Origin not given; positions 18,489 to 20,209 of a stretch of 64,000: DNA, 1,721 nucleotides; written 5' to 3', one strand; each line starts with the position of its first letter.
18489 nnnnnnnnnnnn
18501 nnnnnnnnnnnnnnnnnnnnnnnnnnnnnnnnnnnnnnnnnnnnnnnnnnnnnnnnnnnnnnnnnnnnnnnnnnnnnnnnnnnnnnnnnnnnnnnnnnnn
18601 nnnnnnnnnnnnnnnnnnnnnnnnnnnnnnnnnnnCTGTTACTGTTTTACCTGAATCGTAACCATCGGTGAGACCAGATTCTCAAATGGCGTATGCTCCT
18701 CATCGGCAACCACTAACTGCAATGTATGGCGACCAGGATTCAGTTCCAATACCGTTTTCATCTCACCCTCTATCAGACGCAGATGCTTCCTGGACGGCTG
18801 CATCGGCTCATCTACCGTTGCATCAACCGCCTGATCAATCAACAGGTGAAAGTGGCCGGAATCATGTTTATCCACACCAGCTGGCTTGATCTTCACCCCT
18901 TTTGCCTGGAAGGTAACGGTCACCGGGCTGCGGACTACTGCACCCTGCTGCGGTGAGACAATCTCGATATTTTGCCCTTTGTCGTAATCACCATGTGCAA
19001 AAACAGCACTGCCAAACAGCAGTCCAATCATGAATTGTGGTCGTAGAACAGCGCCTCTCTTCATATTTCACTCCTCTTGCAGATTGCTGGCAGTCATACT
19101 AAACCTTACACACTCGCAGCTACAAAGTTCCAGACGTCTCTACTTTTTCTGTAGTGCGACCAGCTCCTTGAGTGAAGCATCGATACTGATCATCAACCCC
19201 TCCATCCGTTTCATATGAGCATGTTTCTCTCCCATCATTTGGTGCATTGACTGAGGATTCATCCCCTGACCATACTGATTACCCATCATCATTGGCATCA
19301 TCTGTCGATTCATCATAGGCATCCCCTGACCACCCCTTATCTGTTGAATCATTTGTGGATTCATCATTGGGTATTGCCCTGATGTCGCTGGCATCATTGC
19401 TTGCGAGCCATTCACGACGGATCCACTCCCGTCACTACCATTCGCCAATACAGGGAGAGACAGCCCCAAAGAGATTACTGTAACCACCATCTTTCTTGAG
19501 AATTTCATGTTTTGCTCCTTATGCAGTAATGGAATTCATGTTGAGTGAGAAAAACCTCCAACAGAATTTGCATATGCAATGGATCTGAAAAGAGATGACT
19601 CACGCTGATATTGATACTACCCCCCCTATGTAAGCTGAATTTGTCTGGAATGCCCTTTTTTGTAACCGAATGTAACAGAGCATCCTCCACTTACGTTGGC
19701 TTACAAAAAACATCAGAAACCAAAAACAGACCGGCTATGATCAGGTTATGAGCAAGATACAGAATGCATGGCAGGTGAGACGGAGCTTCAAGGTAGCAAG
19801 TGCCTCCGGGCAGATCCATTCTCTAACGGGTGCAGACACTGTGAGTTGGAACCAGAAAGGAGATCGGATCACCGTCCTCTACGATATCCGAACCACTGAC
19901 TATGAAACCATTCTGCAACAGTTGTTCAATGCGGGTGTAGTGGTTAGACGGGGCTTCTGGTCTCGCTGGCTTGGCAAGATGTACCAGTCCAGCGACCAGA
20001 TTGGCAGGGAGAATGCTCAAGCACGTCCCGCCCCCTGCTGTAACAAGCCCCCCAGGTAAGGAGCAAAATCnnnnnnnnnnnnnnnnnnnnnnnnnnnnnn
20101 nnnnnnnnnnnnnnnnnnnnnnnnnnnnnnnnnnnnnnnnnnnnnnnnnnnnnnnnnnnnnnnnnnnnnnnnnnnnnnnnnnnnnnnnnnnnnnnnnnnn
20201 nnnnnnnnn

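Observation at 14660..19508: Seven-gene copper operon coupling a Cu-ATPase and DUF411 to three c-type cytochromes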

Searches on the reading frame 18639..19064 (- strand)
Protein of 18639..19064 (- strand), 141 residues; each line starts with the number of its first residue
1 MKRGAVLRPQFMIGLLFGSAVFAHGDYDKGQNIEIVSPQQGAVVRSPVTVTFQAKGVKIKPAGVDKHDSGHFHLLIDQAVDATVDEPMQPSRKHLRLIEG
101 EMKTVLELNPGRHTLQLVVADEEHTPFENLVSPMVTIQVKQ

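Call 3: search_protein_families(library=pfam, proteins=[window:18639-19064:-], max_evalue=0.01)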
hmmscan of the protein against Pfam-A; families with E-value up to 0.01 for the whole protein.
window:18639-19064:- (141 aa): 2 families
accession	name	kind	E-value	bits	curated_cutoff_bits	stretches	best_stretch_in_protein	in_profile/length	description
PF14347.11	DUF4399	-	1.1e-23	83.9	28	1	50-140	1-91/91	Domain of unknown function (DUF4399)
PF06832.18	BiPBP_C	-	0.00092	19.5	26.8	0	28-79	7-53/90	Penicillin-Binding Protein C-terminus Family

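Call 4: search_protein_families(library=ncbifam, proteins=[window:18639-19064:-], max_evalue=0.01)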
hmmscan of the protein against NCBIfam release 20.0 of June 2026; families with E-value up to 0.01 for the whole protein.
window:18639-19064:- (141 aa): 0 families

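Call 54: search_solved_structures(query=window:18639-19064:-, max_evalue=1, show_alignments=1)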
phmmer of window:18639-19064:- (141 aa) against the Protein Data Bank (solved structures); distinct sequences matched with E-value up to 1: 0.

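Call 57: find_homologous_proteins(query=window:18639-19064:-, max_evalue=0.00001)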
Query window:18639-19064:- (141 aa): 96 proteins with E <= 0.00001 among 115 candidates.
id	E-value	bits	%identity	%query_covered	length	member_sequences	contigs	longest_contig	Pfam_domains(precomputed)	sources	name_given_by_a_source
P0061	6.9e-87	306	100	100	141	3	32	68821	PF14347.12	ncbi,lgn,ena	-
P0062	5.2e-56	206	67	99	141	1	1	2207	PF14347.12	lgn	-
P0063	6.3e-52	193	67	92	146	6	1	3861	PF14347.12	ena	-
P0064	4.0e-48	181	63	93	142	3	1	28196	PF14347.12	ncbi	-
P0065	9.6e-46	173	58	99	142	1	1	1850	PF14347.12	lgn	-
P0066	1.3e-42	163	61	85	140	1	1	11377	PF14347.12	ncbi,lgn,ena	-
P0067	1.1e-41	160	52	99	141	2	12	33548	PF14347.12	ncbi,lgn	-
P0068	8.9e-41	157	53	99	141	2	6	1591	PF14347.12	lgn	-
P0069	1.2e-23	102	50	79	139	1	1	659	PF14347.12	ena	-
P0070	2.0e-22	98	41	92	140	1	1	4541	PF14347.12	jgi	jgi:hypothetical protein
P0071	4.0e-22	97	45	79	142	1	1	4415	PF14347.12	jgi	jgi:hypothetical protein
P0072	9.9e-22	95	41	92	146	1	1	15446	PF14347.12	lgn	-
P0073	1.1e-21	95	40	91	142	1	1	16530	PF14347.12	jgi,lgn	-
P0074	1.4e-21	95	42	89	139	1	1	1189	PF14347.12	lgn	-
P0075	2.4e-21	94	43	79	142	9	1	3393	PF14347.12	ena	-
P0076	3.4e-21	94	49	75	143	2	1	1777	PF14347.12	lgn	-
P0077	7.8e-21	93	43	91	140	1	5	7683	PF14347.12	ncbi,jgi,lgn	ncbi:MAG: DUF4399 domain-containing protein [Burkholderiales bacterium]|jgi:hypothetical protein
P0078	1.2e-20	92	44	89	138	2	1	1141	PF14347.12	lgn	-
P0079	1.7e-20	91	44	79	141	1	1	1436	PF14347.12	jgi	jgi:hypothetical protein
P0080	1.8e-20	91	44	79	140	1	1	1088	PF14347.12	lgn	-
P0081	3.1e-20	91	49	75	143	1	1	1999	PF14347.12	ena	-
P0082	4.2e-20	90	39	93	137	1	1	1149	PF14347.12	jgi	jgi:hypothetical protein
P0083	1.0e-19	89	45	79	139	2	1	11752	PF14347.12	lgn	-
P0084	1.1e-19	89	39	89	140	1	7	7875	PF14347.12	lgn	-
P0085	1.3e-19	89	44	84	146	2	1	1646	PF14347.12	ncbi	-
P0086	1.6e-19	88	50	70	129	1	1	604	PF14347.12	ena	-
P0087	1.7e-19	88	45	78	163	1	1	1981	PF14347.12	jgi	-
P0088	2.0e-19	88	42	79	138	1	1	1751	PF14347.12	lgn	-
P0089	2.0e-19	88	45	79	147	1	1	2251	PF14347.12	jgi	jgi:hypothetical protein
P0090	2.4e-19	88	46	74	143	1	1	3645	PF14347.12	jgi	jgi:hypothetical protein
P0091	3.3e-19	87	40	79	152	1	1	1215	PF14347.12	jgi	jgi:hypothetical protein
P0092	1.1e-18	86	44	77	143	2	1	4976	PF14347.12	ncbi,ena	ncbi:MAG TPA: DUF4399 domain-containing protein [Rhodothermia bacterium]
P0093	1.1e-18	86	40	80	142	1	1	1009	PF14347.12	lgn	-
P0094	1.2e-18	86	40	80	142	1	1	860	PF14347.12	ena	-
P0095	1.5e-18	85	48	77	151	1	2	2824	PF14347.12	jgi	jgi:hypothetical protein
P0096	1.8e-18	85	42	79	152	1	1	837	PF14347.12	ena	-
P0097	2.3e-18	85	39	96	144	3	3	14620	PF14347.12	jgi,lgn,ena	-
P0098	1.0e-17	82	41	79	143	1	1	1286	PF14347.12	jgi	jgi:hypothetical protein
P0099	1.1e-17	82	45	75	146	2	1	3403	PF14347.12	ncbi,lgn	-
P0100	1.5e-17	82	42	79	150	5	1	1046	PF14347.12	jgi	-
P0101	1.9e-17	82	38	79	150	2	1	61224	PF14347.12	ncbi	-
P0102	4.7e-16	77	39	79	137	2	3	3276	PF14347.12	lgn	-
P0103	5.7e-16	77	41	97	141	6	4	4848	PF14347.12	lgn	-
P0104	1.5e-15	76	36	84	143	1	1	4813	PF14347.12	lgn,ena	-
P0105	5.7e-15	74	43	77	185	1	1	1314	PF14347.12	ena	-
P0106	6.3e-15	73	39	71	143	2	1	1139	PF14347.12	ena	-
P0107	3.7e-14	71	42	79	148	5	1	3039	PF14347.12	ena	-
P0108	4.3e-14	71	41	77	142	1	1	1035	PF14347.12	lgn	-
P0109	2.8e-13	68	39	74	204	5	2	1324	PF14347.12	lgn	-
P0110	4.6e-11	61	39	76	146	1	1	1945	PF14347.12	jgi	jgi:Domain of unknown function (DUF4399)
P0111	7.0e-11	60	39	76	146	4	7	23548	PF14347.12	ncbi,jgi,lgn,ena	-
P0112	7.0e-11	60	39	76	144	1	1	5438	PF14347.12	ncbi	-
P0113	1.2e-10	60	38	76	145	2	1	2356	PF14347.12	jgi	jgi:Domain of unknown function (DUF4399)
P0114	4.9e-10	58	37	76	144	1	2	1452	PF14347.12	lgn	-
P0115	5.6e-10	57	39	63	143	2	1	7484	PF14347.12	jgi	jgi:hypothetical protein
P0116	6.2e-10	57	39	76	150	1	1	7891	PF14347.12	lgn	-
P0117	6.4e-10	57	38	76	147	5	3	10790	PF14347.12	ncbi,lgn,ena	-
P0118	8.7e-10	57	39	76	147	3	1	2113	PF14347.12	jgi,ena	-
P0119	1.2e-9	56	39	76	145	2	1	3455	PF14347.12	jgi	jgi:Domain of unknown function (DUF4399)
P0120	1.3e-9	56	38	76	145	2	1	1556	PF14347.12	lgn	-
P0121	1.7e-9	56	38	76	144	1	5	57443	PF14347.12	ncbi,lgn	-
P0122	2.0e-9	56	38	76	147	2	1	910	PF14347.12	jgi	jgi:hypothetical protein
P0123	2.1e-9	56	38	76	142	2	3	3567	PF14347.12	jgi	jgi:hypothetical protein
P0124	2.1e-9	56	39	76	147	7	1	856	PF14347.12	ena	-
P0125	2.5e-9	55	46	48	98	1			PF14347.12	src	-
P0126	2.5e-9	55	38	76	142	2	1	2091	PF14347.12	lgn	-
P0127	2.5e-9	55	36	72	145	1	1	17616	PF14347.12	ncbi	-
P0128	2.6e-9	55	38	76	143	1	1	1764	PF14347.12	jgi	jgi:Domain of unknown function (DUF4399)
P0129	2.7e-9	55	38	76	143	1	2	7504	PF14347.12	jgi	jgi:Domain of unknown function (DUF4399)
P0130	2.7e-9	55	38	76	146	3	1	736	PF14347.12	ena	-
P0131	2.7e-9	55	39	76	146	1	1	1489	PF14347.12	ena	-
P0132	2.8e-9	55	39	76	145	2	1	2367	PF14347.12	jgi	jgi:hypothetical protein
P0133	3.1e-9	55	38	77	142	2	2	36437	PF14347.12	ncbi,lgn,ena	-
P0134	3.1e-9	55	37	76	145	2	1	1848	PF14347.12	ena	-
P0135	3.3e-9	55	37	76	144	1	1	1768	PF14347.12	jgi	jgi:Domain of unknown function (DUF4399)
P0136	3.5e-9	55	38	76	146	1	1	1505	PF14347.12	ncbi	-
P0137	3.5e-9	55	38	76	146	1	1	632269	PF14347.12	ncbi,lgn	ncbi:MAG: DUF4399 domain-containing protein [Gemmatimonadota bacterium]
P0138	4.1e-9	55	38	76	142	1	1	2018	PF14347.12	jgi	jgi:Domain of unknown function (DUF4399)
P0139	4.3e-9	55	37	76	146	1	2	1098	PF14347.12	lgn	-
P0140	5.1e-9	54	37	76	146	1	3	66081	PF14347.12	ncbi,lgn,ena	-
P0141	5.2e-9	54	38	76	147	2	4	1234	PF14347.12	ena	-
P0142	5.2e-9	54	38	76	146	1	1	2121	PF14347.12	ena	-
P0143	5.9e-9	54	37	76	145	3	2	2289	PF14347.12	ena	-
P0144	6.0e-9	54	37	76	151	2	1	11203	PF14347.12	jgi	jgi:hypothetical protein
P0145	7.8e-9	54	39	76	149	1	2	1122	PF14347.12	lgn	-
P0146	8.1e-9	54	38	76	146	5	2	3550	PF14347.12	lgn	-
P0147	8.8e-9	54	37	76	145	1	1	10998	PF14347.12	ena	-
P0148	9.3e-9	53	37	76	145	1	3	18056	PF14347.12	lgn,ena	-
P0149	1.1e-8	53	37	76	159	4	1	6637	PF14347.12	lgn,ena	-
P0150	1.3e-8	53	37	76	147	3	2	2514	PF14347.12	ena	-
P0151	1.6e-8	53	37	76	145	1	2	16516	PF14347.12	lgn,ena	-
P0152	3.1e-8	52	38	76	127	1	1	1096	PF14347.12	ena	-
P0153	3.4e-8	52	37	65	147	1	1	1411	PF14347.12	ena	-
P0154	8.3e-8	50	37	76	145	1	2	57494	PF14347.12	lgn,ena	-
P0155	8.9e-8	50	35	76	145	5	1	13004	PF14347.12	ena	-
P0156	9.3e-8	50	35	76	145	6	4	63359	PF14347.12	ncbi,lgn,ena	-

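Call 60: find_encoding_contigs(protein=P0101, flank=6000, max_places=1)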
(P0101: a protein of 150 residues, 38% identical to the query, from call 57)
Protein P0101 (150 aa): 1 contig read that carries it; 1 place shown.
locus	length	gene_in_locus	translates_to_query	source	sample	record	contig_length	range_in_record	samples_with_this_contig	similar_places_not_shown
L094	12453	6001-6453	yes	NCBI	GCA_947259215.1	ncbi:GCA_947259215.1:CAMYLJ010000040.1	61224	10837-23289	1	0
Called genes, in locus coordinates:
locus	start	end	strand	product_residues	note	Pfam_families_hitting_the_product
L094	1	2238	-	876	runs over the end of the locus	PF00171:Aldedh, PF00465:Fe-ADH, PF13685:Fe-ADH_2 (weak), PF25137:ADH_Fe_C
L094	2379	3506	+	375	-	PF00155:Aminotran_1_2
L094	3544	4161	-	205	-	PF05724:TPMT, PF01209:Ubie_methyltran (weak), PF13489:Methyltransf_23, PF05175:MTS, PF13847:Methyltransf_31, PF08241:Methyltransf_11, PF08242:Methyltransf_12, PF13649:Methyltransf_25, +1 more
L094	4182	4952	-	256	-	PF03767:Acid_phosphat_B, PF13344:Hydrolase_6 (weak)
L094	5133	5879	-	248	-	PF13344:Hydrolase_6, PF13419:HAD_2 (faint), PF00702:Hydrolase (weak), PF13242:Hydrolase_like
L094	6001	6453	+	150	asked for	PF14347:DUF4399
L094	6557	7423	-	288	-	PF01734:Patatin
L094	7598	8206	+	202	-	PF07238:PilZ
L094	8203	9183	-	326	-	PF04187:Cofac_haem_bdg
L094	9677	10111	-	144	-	-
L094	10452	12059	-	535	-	PF02550:AcetylCoA_hydro (weak), PF13336:AcetylCoA_hyd_C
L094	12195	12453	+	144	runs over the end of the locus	PF00571:CBS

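Call 61: find_encoding_contigs(protein=P0156, flank=6000, max_places=1)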
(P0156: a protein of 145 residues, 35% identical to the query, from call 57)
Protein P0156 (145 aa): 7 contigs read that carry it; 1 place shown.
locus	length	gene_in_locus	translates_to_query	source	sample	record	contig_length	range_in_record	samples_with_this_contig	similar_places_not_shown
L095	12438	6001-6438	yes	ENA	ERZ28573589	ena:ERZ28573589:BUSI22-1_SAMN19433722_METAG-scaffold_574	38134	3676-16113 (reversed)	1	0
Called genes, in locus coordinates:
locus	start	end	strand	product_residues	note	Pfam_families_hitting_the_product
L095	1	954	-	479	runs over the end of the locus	PF02412:TSP_3 (faint), PF00691:OmpA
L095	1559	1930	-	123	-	PF04020:Phage_holin_4_2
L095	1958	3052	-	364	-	PF00561:Abhydrolase_1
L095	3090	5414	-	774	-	PF08448:PAS_4, PF00512:HisKA, PF02518:HATPase_c, PF00072:Response_reg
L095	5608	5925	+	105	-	PF14114:DUF4286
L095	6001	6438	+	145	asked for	PF14347:DUF4399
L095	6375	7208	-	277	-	-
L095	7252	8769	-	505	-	PF01935:DUF87, PF05872:HerA_C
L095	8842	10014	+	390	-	PF01266:DAO, PF07992:Pyr_redox_2 (faint)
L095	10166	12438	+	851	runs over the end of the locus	PF18998:Flg_new_2 (faint)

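Call 64: predict_structure(alignment_id=A2)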
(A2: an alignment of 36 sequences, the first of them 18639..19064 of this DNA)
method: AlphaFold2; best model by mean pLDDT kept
length: 141 residues; sequences in the alignment: 36
mean_pLDDT: 85.5   pTM: 0.74
mean pLDDT of the five models: 85.5, 84.2, 84.0, 83.0, 82.6
residues with pLDDT >= 90: 90; 70-90: 23; 50-70: 21; < 50: 7
segments of 3 or more residues with pLDDT < 50: 1-3
pLDDT, mean of each block of 10 residues (from residue 1): 52 53 61 97 98 92 79 97 90 93 97 97 92 98 93
secondary structure, 60 per line:
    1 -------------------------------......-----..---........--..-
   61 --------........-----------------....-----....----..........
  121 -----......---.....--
elements in order: E32-37 E48-55 E69-76 E94-97 E103-106 E111-120 E126-131 E135-139

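Call 68: fold_search(model_id=the predicted structure, library=pdb)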
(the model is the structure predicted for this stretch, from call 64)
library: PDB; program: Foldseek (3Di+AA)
matches with E <= 10: 1818; with E <= 0.001: 2
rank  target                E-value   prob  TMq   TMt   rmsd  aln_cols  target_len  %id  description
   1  9kvu                  4.3e-04  1.00  0.46  0.64   4.6       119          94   12  Structure of B1 domain in the bifunctional enzyme CelAly (released 2026-03-18)
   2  3pe9_B                6.1e-04  1.00  0.44  0.68   4.2       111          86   14  Structures of Clostridium thermocellum CbhA fibronectin(III)-like modules (released 2011-11-23)
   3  8s5s                  1.0e-03  1.00  0.41  0.18   7.2       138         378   17  Crystal structure of a Sulfite dehydrogenase from Thermus thermophilus (released 2024-11-27)
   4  3pdd                  1.5e-03  1.00  0.39  0.31   5.2       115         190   10  Structures of Clostridium thermocellum CbhA fibronectin(III)-like modules (released 2011-11-23)
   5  3pe9_A                1.6e-03  1.00  0.46  0.68   3.5       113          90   17  Structures of Clostridium thermocellum CbhA fibronectin(III)-like modules (released 2011-11-23)
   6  3pe9_D                2.6e-03  1.00  0.45  0.69   3.9       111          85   13  Structures of Clostridium thermocellum CbhA fibronectin(III)-like modules (released 2011-11-23)
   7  2blf_A                2.8e-03  1.00  0.39  0.16   8.0       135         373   15  Sulfite dehydrogenase from Starkeya Novella (released 2005-04-28)
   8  6y0k                  3.5e-03  1.00  0.42  0.18   7.2       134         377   18  Sulfite oxidase from Thermus thermophilus with coordinated phosphate (released 2020-08-05)
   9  6tn6                  3.9e-03  1.00  0.43  0.14   9.0       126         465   12  X-ray structure of the endo-beta-1,4-mannanase from Thermotoga petrophila (released 2020-04-29)
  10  8wae_A                3.9e-03  1.00  0.40  0.51   6.1       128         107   11  Crystal structure of a novel porphyran-binding carbohydrate binding module (released 2024-09-11)
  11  2ca3_A                4.1e-03  0.97  0.33  0.14  11.1       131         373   15  Sulfite dehydrogenase from Starkeya Novella r55m mutant (released 2007-02-20)
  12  8yjb_G                6.5e-03  0.85  0.30  0.07  10.0       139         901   11  Cryo-EM structure of the human DSS1-INTAC complex (released 2025-03-05)
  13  9ef1_A                7.8e-03  0.97  0.36  0.09   7.5       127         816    9  Cryo-EM structure of Drosophila melanogaster insulin receptor (dmIR) bound with one DILP1, asymmetric conformation (released 2025-10-01)
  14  9p26                  8.3e-03  0.96  0.34  0.15   8.0       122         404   14  Crystal structure of GH158(Pro) at 1.40 angstrom resolution (released 2026-03-11)
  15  7e1y_A                1.0e-02  0.80  0.28  0.10   8.8       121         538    9  Staphylothermus marinus amylopullulanase -SmApu (released 2022-02-09)
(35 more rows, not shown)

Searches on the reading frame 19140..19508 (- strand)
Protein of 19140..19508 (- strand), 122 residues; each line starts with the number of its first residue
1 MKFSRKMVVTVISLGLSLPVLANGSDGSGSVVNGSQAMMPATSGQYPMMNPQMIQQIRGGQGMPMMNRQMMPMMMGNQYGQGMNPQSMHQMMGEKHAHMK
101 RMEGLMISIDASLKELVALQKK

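Call 3: search_protein_families(library=pfam, proteins=[window:19140-19508:-], max_evalue=0.01)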
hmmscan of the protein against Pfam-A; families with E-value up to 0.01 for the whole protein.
window:19140-19508:- (122 aa): 0 families

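Call 4: search_protein_families(library=ncbifam, proteins=[window:19140-19508:-], max_evalue=0.01)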
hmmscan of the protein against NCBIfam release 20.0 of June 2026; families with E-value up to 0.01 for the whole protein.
window:19140-19508:- (122 aa): 0 families

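Call 81: search_protein_families(library=pfam, proteins=[window:19140-19508:-], max_evalue=1)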
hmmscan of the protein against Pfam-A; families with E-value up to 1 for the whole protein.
window:19140-19508:- (122 aa): 0 families

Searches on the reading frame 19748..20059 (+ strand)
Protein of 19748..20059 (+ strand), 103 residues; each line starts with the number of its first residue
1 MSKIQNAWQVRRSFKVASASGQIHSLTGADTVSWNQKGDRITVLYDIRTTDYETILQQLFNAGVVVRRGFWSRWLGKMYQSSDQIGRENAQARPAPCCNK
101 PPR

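Call 3: search_protein_families(library=pfam, proteins=[window:19748-20059:+], max_evalue=0.01)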
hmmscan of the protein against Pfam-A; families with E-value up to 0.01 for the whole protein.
window:19748-20059:+ (103 aa): 0 families

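Call 4: search_protein_families(library=ncbifam, proteins=[window:19748-20059:+], max_evalue=0.01)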
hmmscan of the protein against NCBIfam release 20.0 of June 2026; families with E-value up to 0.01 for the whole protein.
window:19748-20059:+ (103 aa): 0 families

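Call 81: search_protein_families(library=pfam, proteins=[window:19748-20059:+], max_evalue=1)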
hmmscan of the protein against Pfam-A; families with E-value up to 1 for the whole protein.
window:19748-20059:+ (103 aa): 3 families
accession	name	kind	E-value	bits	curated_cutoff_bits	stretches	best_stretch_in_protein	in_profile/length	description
PF19978.4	Inovirus_G7P_2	-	0.059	13.5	27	1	49-66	4-21/33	Tail virion protein G7P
PF07607.17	DUF1570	-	0.093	13.5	22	1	47-77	2-36/129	Protein of unknown function (DUF1570)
PF00403.32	HMA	-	0.27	12.1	24.8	1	21-62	18-59/62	Heavy-metal-associated domain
